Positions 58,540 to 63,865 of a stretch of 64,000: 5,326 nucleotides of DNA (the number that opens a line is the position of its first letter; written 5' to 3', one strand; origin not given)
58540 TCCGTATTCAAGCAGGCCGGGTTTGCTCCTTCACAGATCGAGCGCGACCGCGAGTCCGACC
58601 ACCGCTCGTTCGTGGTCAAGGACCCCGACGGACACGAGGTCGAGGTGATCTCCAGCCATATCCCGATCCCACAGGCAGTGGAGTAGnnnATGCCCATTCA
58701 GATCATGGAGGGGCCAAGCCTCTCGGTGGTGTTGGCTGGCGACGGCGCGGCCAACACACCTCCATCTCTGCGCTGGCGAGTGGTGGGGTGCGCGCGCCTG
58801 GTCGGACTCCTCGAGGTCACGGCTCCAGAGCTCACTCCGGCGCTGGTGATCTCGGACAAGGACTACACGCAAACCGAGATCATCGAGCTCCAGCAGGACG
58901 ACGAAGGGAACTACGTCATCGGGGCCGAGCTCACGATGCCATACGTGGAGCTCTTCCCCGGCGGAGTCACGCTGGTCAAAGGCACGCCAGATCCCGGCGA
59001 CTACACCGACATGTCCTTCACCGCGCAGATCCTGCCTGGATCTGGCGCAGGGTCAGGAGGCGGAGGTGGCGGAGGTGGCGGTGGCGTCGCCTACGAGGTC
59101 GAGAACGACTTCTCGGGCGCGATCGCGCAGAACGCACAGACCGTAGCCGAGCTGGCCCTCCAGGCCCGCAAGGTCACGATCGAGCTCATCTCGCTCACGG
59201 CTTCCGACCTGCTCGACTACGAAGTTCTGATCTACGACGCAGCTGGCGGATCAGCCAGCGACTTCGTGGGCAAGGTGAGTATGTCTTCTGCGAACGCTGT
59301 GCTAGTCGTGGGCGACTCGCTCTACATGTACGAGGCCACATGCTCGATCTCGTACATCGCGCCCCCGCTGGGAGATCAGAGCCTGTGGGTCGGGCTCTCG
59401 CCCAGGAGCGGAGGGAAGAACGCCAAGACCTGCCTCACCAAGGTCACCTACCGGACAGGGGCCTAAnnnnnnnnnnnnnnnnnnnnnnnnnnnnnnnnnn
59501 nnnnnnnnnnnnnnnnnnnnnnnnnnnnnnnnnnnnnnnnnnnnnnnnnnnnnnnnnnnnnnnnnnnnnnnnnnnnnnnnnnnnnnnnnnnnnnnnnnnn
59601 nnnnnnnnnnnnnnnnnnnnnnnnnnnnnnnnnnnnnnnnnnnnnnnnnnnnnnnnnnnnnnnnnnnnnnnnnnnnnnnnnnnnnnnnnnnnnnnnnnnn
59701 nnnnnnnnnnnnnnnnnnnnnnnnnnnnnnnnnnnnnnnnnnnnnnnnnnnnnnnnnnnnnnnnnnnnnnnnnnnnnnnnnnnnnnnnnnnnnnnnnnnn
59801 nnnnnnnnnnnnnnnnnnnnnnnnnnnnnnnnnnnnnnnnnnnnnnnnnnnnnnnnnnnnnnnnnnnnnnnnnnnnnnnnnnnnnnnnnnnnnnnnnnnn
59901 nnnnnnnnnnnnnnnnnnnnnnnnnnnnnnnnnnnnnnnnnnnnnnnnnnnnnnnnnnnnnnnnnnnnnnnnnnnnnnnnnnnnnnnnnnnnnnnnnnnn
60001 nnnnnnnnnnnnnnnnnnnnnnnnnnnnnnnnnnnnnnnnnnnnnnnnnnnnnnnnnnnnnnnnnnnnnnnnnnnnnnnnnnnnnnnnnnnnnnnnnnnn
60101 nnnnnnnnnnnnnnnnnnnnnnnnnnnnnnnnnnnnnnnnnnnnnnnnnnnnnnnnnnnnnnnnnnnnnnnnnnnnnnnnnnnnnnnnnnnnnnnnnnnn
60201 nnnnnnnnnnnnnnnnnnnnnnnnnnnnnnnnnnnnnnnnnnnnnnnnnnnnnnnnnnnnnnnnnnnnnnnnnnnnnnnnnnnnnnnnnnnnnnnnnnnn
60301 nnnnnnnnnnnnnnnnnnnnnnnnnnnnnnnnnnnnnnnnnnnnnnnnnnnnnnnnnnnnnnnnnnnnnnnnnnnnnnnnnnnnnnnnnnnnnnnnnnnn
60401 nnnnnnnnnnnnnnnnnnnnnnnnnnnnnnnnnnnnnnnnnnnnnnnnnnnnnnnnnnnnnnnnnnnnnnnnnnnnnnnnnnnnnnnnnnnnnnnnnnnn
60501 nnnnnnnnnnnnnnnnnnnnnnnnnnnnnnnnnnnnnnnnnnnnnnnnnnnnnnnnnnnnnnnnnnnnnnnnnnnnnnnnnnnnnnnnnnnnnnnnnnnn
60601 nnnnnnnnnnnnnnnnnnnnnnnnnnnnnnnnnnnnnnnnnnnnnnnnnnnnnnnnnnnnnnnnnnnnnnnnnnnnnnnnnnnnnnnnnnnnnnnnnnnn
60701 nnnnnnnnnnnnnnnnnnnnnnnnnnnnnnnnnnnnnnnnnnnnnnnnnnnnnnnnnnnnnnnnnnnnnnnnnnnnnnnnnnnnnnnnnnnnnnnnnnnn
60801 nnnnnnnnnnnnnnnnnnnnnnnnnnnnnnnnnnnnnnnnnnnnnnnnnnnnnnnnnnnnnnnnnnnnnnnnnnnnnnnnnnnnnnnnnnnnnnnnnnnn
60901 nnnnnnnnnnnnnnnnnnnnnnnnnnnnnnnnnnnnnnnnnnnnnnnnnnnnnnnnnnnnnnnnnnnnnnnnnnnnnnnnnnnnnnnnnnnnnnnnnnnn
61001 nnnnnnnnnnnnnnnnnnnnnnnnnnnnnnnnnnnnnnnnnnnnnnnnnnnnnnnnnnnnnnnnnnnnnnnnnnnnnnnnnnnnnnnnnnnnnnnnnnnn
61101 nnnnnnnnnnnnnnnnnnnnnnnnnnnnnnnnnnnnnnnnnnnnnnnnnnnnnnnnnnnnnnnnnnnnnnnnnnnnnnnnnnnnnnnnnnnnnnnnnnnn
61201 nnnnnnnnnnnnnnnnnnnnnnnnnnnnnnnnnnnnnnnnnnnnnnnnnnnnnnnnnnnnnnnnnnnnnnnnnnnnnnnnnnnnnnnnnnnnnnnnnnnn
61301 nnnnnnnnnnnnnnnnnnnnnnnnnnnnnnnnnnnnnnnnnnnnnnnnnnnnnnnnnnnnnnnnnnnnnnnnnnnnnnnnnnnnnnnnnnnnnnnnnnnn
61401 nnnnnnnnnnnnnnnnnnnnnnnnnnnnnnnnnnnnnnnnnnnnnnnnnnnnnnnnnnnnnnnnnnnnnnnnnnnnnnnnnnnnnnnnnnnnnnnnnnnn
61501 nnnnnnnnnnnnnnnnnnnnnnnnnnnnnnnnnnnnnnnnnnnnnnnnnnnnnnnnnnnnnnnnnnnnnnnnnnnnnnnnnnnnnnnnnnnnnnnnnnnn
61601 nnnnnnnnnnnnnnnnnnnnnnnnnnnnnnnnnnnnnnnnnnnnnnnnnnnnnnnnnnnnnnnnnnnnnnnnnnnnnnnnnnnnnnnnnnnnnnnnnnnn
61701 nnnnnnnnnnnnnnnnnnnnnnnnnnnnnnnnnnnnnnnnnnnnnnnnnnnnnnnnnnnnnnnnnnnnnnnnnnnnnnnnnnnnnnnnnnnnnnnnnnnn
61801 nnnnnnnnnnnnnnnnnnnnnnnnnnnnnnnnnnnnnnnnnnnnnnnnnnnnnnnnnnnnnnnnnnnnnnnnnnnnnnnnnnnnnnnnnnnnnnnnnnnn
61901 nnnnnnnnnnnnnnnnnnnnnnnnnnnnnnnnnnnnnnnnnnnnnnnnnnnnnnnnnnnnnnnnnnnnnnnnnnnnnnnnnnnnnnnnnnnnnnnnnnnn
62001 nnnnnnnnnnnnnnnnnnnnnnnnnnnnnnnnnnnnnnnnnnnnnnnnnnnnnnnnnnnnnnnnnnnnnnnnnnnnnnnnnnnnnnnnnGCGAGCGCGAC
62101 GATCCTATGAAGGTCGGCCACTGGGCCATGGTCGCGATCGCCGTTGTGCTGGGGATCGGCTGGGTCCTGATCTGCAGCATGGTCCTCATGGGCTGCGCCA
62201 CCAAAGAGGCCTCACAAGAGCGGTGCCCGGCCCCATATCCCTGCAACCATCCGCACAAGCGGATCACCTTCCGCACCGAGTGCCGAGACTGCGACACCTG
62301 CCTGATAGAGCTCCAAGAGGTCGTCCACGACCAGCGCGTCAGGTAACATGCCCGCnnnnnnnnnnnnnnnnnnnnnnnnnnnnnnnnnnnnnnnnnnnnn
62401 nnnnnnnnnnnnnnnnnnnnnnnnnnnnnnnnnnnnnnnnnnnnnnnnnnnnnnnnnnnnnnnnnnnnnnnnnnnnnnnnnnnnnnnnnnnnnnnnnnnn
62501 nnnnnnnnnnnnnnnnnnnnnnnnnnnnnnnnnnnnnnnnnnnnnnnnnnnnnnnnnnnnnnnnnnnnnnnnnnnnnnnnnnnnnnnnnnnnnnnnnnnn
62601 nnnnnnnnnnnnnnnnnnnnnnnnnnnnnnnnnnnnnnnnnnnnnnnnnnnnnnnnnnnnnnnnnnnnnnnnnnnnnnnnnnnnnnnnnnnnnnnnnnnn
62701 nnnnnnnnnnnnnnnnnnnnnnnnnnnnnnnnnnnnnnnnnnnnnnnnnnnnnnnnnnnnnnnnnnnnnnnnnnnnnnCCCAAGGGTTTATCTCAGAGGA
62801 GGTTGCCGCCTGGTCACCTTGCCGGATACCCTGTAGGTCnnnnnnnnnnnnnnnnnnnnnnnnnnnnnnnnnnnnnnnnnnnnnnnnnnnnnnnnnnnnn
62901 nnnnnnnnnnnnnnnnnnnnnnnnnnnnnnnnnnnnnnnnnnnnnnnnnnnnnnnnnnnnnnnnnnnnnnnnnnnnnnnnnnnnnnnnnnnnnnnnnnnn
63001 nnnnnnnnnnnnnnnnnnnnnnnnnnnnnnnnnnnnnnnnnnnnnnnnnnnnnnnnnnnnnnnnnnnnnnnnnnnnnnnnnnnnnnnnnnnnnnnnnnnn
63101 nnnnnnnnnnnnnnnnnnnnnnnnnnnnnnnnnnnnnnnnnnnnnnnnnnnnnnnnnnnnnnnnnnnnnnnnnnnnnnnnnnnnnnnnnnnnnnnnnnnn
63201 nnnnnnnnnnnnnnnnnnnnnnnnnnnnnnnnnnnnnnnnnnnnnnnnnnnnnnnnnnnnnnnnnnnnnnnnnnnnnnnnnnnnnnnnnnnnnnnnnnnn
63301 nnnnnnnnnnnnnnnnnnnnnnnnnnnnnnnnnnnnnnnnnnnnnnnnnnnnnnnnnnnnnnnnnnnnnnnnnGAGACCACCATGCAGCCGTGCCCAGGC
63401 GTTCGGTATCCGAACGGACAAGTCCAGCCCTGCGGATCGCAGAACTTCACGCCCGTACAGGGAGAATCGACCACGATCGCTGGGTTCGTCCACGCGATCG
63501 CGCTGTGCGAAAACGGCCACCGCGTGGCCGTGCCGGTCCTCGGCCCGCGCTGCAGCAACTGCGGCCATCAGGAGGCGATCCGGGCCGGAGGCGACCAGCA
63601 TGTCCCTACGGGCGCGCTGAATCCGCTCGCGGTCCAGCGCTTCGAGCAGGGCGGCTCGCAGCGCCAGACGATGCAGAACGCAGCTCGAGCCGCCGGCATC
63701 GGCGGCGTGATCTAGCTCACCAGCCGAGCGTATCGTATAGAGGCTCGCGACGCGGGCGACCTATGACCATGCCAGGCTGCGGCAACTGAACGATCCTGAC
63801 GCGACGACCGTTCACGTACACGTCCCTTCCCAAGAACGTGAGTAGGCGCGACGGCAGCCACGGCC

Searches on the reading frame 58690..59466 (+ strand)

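Call 5: search_protein_families(library=pfam, proteins=[window:58690-59466:+], max_evalue=0.1)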
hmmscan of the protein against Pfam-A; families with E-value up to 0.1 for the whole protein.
window:58690-59466:+ (258 aa): 0 families

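Call 6: search_protein_families(library=phrogs, proteins=[window:58690-59466:+], max_evalue=0.1)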
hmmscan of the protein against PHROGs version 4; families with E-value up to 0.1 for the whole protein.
window:58690-59466:+ (258 aa): 1 family
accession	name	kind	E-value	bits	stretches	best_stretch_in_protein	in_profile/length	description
phrog_15343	-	unknown function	0.0053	17.2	1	111-173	62-125/213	-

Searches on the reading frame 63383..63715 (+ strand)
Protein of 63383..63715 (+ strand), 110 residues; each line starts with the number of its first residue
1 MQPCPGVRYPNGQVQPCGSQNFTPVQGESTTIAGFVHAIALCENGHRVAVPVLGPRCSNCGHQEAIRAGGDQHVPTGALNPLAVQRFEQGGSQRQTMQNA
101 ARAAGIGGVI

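Call 22: find_encoding_contigs(protein=window:63383-63715:+, flank=10000)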
Protein window:63383-63715:+ (110 aa): 3 contigs read that carry it; 2 places shown.
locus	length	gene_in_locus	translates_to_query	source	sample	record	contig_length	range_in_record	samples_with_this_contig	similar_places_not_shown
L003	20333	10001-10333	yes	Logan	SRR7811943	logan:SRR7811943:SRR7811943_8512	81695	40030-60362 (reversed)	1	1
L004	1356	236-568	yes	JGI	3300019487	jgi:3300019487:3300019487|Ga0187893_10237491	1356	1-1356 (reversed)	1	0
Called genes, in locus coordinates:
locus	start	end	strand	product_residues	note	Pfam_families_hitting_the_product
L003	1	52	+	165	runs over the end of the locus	-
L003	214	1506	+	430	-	-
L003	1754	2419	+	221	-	-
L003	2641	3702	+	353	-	-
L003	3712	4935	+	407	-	-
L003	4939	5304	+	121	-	PF00903:Glyoxalase, PF18029:Glyoxalase_6 (weak)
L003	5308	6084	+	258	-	-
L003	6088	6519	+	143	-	-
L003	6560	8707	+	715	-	-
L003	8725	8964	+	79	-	-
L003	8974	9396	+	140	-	-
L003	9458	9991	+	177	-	-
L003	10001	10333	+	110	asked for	-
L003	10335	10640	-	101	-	-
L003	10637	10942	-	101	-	-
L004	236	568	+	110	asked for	-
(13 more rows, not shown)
